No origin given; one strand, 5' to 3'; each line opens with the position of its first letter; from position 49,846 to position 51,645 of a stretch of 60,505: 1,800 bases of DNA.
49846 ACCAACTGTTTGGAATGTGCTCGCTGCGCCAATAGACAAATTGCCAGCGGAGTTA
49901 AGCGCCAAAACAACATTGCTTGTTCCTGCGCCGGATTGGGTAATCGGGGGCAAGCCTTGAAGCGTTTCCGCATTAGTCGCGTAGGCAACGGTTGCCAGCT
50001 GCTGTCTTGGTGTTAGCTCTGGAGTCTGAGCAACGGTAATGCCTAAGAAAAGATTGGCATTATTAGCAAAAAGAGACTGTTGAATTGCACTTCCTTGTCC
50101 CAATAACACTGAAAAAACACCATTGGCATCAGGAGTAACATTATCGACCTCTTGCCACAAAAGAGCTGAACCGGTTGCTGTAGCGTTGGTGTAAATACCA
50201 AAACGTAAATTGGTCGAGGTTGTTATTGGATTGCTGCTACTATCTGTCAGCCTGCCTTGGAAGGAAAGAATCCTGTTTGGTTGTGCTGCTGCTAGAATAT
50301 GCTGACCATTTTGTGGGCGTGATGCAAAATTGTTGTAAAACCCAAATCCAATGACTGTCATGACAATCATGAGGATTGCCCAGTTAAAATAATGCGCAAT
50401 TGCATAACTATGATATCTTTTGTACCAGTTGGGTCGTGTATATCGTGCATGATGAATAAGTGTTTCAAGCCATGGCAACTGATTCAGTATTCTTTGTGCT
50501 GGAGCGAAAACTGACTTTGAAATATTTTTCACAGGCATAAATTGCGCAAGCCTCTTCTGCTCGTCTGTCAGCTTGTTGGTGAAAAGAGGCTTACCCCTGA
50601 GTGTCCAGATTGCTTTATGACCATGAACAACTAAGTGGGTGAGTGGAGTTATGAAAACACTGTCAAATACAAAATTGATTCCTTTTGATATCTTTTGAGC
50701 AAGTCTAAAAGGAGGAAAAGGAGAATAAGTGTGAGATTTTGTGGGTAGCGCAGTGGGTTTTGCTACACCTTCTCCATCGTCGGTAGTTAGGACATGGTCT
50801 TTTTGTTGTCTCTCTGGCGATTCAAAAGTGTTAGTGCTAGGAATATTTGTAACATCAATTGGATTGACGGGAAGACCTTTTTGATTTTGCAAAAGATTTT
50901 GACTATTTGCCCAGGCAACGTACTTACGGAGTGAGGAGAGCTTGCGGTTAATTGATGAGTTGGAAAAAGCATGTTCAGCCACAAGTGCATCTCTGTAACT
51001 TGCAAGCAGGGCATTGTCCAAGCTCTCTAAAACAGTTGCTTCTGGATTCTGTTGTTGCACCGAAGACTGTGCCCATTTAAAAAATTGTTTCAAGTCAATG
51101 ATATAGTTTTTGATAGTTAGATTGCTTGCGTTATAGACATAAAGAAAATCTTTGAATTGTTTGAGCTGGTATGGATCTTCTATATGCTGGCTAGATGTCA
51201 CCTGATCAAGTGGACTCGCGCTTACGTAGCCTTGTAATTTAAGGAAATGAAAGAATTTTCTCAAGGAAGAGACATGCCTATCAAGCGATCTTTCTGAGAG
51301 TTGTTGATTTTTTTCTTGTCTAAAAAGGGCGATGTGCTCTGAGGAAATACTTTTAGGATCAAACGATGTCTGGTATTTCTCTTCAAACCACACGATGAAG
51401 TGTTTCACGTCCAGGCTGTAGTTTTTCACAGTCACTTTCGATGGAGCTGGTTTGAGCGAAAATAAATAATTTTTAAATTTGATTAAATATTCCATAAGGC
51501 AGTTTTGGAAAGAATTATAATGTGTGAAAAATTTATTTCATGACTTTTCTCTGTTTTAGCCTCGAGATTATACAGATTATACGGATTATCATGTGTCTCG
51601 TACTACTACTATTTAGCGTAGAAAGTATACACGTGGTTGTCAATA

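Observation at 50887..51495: Two recombinase core-binding (SAM-like) domains without a catalytic domain, on the cytoplasmic end of the surface fibre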

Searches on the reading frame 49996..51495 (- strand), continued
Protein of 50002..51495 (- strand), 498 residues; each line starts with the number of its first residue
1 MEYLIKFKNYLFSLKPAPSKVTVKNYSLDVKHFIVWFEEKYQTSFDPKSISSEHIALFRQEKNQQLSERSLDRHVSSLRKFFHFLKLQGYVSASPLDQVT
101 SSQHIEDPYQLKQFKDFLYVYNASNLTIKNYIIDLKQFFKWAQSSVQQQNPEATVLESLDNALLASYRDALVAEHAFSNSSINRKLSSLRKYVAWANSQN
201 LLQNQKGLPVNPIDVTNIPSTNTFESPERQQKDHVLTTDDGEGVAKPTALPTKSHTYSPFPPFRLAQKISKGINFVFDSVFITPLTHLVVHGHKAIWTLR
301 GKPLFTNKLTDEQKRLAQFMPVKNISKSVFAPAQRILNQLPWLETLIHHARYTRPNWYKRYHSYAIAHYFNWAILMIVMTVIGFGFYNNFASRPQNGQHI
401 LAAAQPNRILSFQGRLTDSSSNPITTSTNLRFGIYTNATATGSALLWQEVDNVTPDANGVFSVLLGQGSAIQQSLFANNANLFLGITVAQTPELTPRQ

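Call 33: predict_structure(alignment_id=A1)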
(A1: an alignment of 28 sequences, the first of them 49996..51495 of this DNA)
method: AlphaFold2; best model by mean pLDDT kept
length: 500 residues; sequences in the alignment: 28
mean_pLDDT: 78.7   pTM: 0.34
mean pLDDT of the five models: 78.7, 77.6, 77.5, 75.8, 75.0
residues with pLDDT >= 90: 193; 70-90: 191; 50-70: 43; < 50: 73
segments of 3 or more residues with pLDDT < 50: 101-104, 206-212, 214-217, 220-253, 324-332, 392-404
pLDDT, mean of each block of 10 residues (from residue 1): 94 92 96 96 94 94 92 94 95 78 63 90 90 95 86 83 89 84 91 88 55 50 41 32 38 65 82 76 78 82 62 64 48 59 77 75 80 89 82 45 61 92 93 90 86 94 91 87 92 87
secondary structure, 60 per line:
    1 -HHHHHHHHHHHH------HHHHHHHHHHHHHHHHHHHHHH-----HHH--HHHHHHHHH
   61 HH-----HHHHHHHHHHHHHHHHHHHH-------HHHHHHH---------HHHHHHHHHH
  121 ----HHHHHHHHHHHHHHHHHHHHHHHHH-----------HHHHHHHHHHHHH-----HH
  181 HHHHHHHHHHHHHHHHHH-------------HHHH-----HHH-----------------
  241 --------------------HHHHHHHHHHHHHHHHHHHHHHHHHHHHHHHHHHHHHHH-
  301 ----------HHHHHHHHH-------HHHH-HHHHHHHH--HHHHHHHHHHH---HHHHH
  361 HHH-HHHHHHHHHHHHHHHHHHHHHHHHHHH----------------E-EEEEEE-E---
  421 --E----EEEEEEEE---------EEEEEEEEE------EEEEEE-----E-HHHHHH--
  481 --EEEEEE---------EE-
elements in order: H2-13 H20-41 H52-62 H68-87 H95-101 H111-120 H125-149 H161-173 H179-198 H212-215 H261-299 H311-319 H327-330 H332-339 H342-352 H356-363 H365-391 E410-415 E428-435 E445-453 E460-465 H473-478 E483-488

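Call 36: fold_search(model_id=the predicted structure, library=pdb)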
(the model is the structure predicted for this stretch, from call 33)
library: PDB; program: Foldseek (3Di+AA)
matches with E <= 10: 564; with E <= 0.001: 0
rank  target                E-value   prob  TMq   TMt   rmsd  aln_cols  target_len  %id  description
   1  1s9a_A                6.9e-03  0.87  0.12  0.20  18.8       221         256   13  Crystal Structure of 4-Chlorocatechol 1,2-dioxygenase from Rhodococcus opacus 1CP (released 2004-06-01)
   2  4ilv_A                1.6e-02  0.97  0.12  0.31   9.0       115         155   16  Structure of the dioxygenase domain of SACTE_2871, a novel dioxygenase carbohydrate-binding protein fusion from the ce (released 2013-05-15)
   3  4ilv_B                2.3e-02  0.97  0.12  0.31   8.9       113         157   14  Structure of the dioxygenase domain of SACTE_2871, a novel dioxygenase carbohydrate-binding protein fusion from the ce (released 2013-05-15)
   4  6rpt_A                2.7e-02  0.99  0.12  0.42   8.3        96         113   14  Structure of tick complement inhibitor CirpT1 complexed with macroglobubulin domain 4 of human complement C5 (released 2020-01-08)
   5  6rpt_C                3.2e-02  0.99  0.12  0.42   8.3        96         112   16  Structure of tick complement inhibitor CirpT1 complexed with macroglobubulin domain 4 of human complement C5 (released 2020-01-08)
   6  3o32_B                3.9e-02  0.92  0.11  0.20  11.6       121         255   17  Crystal Structure of 4-Chlorocatechol Dioxygenase from Rhodococcus opacus 1CP in complex with 3,5-dichlorocatechol (released 2011-08-10)
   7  2boy_B                4.9e-02  0.87  0.10  0.19  11.3       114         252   17  Crystal structure of 3-ChloroCatechol 1,2-Dioxygenase from Rhodococcus Opacus 1CP (released 2006-08-24)
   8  8wm1_A                5.1e-02  0.97  0.12  0.13   6.4       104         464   12  DHS dehydratase (released 2024-10-02)
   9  9e7m_Ta               5.1e-02  0.93  0.10  0.37   6.6        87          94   14  In situ cryoEM structure of bacteriophage Ur-lambda tail tip complex (released 2025-11-05)
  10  3lmx_M                5.1e-02  0.90  0.11  0.20   8.5       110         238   16  Tyrosine 447 of Protocatechuate 34,-Dioxygenase Controls Efficient Progress Through Catalysis (released 2011-02-16)
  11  1ykm_B                5.1e-02  0.82  0.11  0.20  12.9       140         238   15  Protocatechuate 3,4-Dioxygenase Y408E mutant (released 2005-08-16)
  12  9qf8                  6.4e-02  0.97  0.13  0.09   4.3       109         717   13  Structure of the GH13 and MucBP domains of Ruminococcus bromii Amy10 (released 2025-10-22)
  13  6h04_A                6.4e-02  0.97  0.12  0.05   7.8        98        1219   14  Closed conformation of the Membrane Attack Complex (released 2018-12-19)
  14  4ilt_C                7.1e-02  0.85  0.11  0.29   9.0       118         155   14  Structure of the dioxygenase domain of SACTE_2871, a novel dioxygenase carbohydrate-binding protein fusion from the ce (released 2013-05-15)
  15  9yh9_A                7.1e-02  0.82  0.10  0.24  11.2       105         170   14  Crystal structure of a phage catechol 1,2-dioxygenase identified from a soil metagenomic survey (released 2025-10-08)
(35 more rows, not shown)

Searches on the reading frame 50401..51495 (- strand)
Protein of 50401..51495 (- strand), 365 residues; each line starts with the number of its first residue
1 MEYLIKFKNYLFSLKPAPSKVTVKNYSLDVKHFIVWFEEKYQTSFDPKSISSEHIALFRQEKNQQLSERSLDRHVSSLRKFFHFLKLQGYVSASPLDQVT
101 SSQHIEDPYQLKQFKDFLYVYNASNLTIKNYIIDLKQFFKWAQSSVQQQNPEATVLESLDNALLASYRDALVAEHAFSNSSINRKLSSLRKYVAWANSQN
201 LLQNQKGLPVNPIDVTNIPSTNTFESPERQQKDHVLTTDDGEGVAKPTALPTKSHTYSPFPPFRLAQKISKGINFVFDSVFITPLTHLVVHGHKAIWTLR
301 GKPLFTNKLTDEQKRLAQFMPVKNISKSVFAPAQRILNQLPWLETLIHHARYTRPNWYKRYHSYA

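Call 41: search_protein_representatives(protein=window:50401-51495:-)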
Query: 365 residues. Proteins with E-value up to 0.001 (for the whole library): 796; up to 1e-10: 279; up to 1e-30: 179. The best 150 are listed.
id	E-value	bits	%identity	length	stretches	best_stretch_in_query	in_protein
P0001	4.6e-115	400.8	56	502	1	1-365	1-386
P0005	1.7e-82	293.7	47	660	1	1-365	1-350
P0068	3.4e-75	269.7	43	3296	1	4-364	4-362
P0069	2.9e-73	263.3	42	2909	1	1-364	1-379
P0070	6.8e-72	258.8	44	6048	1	1-365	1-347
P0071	1.0e-71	258.2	44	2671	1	1-364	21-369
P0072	1.9e-70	254.1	43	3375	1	1-364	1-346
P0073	3.0e-70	253.4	41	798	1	6-364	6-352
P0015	8.8e-70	251.9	42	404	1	2-364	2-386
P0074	8.3e-69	248.7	42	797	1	3-364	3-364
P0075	9.3e-69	248.5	44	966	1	4-365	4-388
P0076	1.3e-66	241.5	44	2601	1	6-365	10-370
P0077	1.4e-66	241.3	44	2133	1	5-365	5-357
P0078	2.0e-66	240.8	41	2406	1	3-365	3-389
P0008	2.6e-66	240.5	41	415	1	2-364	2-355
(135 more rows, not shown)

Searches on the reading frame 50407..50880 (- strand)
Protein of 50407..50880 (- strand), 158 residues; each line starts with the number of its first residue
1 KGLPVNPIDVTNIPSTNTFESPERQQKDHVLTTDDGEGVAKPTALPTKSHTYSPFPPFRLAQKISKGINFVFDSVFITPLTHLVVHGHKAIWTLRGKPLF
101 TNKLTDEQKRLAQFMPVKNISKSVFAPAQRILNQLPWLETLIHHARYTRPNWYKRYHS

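Call 39: search_protein_families(library=pfam, proteins=[window:50407-50880:-], max_evalue=0.01)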
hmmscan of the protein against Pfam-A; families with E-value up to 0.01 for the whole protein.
window:50407-50880:- (158 aa): 0 families
